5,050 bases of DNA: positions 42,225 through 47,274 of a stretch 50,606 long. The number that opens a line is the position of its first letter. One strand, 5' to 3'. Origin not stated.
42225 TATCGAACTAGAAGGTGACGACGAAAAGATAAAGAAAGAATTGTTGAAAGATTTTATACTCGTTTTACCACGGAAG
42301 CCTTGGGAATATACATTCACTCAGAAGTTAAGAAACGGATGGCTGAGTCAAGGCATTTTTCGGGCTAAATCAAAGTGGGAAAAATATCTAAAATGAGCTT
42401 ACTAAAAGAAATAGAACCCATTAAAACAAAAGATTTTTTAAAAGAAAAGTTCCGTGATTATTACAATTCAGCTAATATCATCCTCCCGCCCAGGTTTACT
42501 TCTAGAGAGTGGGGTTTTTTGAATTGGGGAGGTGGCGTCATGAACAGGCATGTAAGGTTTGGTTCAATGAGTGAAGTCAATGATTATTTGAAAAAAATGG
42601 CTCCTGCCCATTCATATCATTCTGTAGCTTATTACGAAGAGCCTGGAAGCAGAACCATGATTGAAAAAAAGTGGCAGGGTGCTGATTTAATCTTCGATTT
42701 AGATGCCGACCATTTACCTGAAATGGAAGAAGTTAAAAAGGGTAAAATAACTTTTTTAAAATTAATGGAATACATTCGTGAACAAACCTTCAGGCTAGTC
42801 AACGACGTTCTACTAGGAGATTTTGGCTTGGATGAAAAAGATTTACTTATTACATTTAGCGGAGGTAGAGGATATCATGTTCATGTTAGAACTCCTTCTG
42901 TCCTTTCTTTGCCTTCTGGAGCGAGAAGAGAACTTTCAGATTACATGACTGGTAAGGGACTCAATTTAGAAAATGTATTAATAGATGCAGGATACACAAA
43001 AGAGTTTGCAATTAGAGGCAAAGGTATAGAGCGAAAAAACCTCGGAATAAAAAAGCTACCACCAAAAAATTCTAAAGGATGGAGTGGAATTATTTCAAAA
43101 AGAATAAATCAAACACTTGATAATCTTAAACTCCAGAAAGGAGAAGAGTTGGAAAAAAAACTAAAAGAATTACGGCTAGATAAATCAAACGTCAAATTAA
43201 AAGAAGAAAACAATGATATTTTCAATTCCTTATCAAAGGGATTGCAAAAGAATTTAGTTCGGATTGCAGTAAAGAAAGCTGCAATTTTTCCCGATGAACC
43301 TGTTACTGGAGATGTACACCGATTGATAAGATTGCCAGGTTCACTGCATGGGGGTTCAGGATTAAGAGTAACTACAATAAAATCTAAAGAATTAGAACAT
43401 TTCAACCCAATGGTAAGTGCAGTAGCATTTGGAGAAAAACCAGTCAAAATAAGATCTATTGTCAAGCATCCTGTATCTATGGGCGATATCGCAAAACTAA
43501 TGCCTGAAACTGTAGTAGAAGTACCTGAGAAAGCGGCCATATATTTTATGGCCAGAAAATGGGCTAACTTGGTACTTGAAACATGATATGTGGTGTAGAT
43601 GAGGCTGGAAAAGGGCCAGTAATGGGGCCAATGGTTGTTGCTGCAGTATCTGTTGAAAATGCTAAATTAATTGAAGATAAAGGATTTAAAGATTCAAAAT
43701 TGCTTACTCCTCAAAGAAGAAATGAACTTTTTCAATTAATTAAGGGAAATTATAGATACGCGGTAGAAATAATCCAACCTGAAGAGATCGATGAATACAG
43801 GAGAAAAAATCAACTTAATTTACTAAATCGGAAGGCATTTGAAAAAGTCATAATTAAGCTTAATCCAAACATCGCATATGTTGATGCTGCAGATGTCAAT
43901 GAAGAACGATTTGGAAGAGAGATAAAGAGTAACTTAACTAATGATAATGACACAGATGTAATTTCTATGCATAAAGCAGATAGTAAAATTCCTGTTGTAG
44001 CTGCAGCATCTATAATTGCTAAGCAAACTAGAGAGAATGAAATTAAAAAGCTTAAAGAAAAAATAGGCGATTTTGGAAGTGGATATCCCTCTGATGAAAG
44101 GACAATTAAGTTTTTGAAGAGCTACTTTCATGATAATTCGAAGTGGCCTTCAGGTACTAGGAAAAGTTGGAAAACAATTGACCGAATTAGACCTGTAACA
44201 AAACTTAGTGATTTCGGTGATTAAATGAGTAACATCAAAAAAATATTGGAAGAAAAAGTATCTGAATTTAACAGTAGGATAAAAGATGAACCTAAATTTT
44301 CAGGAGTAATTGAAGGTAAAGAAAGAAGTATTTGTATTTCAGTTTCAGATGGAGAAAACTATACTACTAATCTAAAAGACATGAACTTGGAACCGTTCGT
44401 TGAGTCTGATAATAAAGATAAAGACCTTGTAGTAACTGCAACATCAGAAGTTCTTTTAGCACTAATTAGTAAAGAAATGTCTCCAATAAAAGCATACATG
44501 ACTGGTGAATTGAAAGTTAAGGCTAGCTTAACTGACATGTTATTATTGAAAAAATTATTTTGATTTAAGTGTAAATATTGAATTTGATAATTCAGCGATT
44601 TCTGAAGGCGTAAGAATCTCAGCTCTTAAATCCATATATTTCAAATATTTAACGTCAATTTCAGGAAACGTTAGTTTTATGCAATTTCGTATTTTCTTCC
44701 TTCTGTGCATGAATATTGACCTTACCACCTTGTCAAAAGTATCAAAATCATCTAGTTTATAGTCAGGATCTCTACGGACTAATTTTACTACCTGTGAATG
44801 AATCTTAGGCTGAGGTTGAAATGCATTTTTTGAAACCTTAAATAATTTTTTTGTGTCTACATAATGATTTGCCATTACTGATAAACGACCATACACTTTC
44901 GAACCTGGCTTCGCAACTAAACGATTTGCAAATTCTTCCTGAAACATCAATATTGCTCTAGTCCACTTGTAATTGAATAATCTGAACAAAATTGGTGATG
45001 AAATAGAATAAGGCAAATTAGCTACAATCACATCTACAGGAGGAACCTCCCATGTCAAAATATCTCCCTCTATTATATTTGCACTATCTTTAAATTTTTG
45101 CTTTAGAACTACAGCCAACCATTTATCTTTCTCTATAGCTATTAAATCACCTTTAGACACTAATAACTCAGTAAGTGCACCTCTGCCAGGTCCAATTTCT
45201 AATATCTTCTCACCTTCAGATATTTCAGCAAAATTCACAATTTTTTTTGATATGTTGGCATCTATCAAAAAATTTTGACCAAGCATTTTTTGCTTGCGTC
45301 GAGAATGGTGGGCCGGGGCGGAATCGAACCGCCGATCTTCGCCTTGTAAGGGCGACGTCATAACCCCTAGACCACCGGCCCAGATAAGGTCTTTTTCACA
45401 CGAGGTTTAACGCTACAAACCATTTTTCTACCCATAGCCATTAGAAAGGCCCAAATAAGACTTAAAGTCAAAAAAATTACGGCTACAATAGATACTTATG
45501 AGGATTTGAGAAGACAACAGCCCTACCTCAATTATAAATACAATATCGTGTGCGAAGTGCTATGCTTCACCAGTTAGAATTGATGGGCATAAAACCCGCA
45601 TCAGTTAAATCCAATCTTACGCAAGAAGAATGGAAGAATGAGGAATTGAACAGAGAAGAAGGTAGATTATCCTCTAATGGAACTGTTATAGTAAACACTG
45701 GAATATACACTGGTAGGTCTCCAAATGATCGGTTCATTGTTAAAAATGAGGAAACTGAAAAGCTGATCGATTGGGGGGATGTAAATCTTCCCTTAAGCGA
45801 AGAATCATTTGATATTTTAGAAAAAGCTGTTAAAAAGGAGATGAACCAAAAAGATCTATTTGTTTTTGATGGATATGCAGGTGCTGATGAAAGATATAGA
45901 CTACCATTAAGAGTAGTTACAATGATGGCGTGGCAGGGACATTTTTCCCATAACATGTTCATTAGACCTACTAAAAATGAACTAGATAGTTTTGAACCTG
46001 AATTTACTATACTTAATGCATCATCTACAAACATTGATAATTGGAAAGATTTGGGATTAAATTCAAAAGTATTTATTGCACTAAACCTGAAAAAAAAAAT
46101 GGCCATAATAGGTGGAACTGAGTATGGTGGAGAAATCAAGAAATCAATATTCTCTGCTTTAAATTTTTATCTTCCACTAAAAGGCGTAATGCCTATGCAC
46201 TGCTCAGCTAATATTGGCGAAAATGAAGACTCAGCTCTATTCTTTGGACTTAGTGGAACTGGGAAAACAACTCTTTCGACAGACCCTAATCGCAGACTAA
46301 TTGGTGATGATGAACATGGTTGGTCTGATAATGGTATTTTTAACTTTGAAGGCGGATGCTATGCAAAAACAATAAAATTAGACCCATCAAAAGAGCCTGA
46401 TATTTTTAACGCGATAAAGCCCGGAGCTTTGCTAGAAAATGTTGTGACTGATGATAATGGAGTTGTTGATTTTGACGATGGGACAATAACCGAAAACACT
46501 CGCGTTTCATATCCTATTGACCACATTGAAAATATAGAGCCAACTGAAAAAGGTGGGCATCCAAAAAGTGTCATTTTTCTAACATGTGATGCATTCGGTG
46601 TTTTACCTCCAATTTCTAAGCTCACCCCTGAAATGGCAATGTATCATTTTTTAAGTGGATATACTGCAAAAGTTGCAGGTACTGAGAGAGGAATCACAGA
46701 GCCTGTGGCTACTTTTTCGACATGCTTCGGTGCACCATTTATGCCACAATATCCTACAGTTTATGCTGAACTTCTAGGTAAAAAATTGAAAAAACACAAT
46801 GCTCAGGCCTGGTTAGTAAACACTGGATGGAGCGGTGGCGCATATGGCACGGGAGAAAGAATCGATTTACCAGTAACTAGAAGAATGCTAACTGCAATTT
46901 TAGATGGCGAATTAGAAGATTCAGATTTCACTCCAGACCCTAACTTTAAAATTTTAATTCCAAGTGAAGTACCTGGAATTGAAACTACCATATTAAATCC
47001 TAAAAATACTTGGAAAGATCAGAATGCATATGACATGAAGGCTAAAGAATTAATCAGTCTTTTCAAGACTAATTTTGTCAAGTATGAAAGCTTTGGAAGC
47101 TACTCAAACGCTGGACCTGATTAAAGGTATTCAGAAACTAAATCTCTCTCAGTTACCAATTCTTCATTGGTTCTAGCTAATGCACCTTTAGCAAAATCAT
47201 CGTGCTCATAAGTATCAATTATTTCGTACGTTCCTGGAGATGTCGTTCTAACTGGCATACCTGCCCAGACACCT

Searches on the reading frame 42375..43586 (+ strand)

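Call 42: search_protein_families(library=pfam, proteins=[window:42375-43586:+], max_evalue=0.00001)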
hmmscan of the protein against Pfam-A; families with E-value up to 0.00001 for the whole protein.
window:42375-43586:+ (403 aa): 1 family
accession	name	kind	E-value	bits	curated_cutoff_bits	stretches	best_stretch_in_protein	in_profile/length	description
PF01896.25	DNA_primase_S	-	8.7e-18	65.7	26.8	1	107-334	1-160/163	DNA primase small subunit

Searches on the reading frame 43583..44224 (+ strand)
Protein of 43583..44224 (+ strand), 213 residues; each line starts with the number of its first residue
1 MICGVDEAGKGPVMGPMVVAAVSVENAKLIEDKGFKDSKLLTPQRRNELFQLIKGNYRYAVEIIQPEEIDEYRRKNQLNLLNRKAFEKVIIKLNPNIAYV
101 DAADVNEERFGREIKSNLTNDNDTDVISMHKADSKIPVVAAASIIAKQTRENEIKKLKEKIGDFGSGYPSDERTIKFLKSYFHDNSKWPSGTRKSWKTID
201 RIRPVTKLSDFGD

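Call 42: search_protein_families(library=pfam, proteins=[window:43583-44224:+], max_evalue=0.00001)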
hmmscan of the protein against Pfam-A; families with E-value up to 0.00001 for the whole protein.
window:43583-44224:+ (213 aa): 1 family
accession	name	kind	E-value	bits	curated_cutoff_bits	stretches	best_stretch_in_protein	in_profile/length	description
PF01351.25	RNase_HII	-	1.2e-45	156.3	25.8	1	3-198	1-198/199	Ribonuclease HII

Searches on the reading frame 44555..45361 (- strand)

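Call 42: search_protein_families(library=pfam, proteins=[window:44555-45361:-], max_evalue=0.00001)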
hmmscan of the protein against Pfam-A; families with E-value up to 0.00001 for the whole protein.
window:44555-45361:- (268 aa): 1 family
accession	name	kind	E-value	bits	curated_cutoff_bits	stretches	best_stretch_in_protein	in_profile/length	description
PF00398.26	RrnaAD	-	3.9e-58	197.1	24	1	22-251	3-250/263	Ribosomal RNA adenine dimethylase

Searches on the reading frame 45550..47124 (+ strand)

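Call 42: search_protein_families(library=pfam, proteins=[window:45550-47124:+], max_evalue=0.00001)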
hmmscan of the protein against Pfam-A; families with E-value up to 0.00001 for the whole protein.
window:45550-47124:+ (524 aa): 1 family
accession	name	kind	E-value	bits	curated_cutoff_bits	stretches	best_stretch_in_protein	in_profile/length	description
PF01293.25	PEPCK_ATP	-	1.3e-217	723.5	26.5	1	18-479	2-464/465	Phosphoenolpyruvate carboxykinase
